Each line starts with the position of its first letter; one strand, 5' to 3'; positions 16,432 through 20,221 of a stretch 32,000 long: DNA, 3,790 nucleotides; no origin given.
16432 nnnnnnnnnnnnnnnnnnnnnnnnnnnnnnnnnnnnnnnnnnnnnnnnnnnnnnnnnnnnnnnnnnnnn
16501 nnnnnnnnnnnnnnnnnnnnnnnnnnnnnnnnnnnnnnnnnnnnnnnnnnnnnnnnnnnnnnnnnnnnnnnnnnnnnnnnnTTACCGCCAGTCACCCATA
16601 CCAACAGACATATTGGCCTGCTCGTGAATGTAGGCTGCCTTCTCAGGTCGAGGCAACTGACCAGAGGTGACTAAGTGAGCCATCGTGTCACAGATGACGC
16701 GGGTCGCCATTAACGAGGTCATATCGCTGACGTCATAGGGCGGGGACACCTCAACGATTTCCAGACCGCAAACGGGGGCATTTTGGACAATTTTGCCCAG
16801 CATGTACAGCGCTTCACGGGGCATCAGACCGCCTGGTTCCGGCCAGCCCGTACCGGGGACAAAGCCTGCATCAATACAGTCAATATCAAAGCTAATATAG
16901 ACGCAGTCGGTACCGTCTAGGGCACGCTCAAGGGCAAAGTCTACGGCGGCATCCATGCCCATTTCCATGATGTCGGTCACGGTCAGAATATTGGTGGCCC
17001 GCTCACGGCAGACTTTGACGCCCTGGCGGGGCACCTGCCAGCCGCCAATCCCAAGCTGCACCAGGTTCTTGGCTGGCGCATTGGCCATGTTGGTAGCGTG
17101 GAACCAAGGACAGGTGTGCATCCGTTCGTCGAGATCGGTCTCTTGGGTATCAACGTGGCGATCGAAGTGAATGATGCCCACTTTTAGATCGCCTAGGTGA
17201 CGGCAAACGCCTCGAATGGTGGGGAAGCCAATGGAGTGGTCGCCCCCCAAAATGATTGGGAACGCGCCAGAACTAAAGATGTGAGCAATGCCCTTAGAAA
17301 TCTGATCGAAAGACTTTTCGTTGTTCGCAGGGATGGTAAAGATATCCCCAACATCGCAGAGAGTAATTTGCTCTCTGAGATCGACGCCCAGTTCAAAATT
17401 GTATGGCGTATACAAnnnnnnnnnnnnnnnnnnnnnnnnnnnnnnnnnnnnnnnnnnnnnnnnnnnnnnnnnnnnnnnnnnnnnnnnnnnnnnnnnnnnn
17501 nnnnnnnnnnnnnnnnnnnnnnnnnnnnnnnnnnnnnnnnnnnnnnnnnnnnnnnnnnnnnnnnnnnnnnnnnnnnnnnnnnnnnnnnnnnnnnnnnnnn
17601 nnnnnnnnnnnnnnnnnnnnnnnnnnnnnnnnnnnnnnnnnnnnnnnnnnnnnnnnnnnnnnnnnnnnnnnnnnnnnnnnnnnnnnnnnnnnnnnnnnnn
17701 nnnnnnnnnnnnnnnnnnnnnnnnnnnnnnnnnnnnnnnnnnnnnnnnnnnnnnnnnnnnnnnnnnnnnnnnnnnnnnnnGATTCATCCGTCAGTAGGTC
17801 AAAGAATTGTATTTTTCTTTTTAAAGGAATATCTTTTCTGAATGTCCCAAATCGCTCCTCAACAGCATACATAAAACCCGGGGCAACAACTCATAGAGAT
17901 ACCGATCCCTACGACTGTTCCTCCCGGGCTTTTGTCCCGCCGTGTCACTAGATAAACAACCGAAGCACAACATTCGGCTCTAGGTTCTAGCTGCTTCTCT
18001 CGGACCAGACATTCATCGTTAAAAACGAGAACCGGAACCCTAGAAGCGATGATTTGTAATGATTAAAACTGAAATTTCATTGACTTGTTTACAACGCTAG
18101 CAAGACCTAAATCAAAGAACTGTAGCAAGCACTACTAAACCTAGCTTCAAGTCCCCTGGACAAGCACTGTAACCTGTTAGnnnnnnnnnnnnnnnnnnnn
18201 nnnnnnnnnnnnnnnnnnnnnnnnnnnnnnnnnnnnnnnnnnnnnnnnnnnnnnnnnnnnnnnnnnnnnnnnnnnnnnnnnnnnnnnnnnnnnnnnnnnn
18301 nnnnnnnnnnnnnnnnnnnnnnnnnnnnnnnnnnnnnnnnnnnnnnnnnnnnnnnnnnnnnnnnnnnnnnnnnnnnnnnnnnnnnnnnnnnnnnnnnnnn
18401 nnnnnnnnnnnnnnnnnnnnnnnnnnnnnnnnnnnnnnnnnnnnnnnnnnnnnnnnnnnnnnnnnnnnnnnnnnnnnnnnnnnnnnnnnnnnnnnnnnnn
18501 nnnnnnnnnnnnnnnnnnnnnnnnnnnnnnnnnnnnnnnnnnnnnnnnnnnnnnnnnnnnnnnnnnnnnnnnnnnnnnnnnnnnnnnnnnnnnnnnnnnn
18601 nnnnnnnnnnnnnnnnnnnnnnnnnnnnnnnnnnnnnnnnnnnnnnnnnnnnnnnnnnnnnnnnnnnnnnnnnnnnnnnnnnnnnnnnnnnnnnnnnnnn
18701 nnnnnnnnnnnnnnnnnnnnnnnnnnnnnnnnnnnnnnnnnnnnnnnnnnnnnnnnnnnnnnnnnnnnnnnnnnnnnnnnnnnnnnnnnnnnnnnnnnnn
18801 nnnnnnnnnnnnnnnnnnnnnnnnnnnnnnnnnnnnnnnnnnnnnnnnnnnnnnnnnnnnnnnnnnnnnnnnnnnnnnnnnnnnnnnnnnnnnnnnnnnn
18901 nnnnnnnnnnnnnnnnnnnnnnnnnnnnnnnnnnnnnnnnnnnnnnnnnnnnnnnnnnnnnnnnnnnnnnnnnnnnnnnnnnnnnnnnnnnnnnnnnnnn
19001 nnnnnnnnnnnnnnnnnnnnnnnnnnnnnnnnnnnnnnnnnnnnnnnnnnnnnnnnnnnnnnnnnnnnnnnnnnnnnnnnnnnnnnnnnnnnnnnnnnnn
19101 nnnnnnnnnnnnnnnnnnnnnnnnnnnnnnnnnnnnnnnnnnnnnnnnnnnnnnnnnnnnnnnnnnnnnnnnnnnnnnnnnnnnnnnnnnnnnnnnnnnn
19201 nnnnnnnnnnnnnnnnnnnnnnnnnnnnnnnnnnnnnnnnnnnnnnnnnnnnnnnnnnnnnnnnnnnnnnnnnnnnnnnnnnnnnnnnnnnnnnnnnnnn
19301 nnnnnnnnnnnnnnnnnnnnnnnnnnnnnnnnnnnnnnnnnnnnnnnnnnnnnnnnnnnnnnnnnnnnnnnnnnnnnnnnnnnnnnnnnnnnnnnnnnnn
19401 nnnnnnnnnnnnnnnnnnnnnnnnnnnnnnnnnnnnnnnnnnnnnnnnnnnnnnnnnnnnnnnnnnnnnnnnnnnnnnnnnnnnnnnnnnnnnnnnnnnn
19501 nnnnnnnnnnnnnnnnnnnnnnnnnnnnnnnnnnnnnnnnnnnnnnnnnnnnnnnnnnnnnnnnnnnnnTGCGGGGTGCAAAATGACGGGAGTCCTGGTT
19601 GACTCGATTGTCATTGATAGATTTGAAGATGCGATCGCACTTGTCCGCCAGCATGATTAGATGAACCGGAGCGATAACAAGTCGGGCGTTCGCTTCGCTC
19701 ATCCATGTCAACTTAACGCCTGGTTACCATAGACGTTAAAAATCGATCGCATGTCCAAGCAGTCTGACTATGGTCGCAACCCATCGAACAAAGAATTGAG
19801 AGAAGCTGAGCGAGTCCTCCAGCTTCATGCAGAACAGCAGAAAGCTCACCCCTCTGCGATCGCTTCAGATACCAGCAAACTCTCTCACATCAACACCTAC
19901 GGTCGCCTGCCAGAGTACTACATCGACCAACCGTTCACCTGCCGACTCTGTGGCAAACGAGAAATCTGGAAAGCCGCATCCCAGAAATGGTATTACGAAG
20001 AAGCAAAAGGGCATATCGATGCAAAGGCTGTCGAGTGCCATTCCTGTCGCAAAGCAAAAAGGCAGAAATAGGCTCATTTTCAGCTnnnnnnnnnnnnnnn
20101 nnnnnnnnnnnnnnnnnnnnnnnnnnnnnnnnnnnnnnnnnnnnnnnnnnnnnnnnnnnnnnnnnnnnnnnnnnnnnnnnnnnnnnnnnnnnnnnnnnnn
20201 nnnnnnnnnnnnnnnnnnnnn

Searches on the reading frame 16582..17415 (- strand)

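Call 63: search_protein_families(library=pfam, proteins=[window:16582-17415:-], max_evalue=0.0001)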
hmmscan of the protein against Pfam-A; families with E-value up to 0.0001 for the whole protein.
window:16582-17415:- (277 aa): 1 family
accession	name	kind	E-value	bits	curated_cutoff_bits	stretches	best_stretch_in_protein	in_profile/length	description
PF00491.26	Arginase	-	6.9e-63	213.2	22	1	5-244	40-277/280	Arginase family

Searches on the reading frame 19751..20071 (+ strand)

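Call 63: search_protein_families(library=pfam, proteins=[window:19751-20071:+], max_evalue=0.0001)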
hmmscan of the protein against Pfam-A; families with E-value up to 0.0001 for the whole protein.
window:19751-20071:+ (106 aa): 1 family
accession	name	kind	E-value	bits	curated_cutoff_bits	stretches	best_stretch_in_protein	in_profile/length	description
PF13451.12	zf_Tbcl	-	3.1e-12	46.7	24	1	59-105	2-45/48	Probable treble clef domain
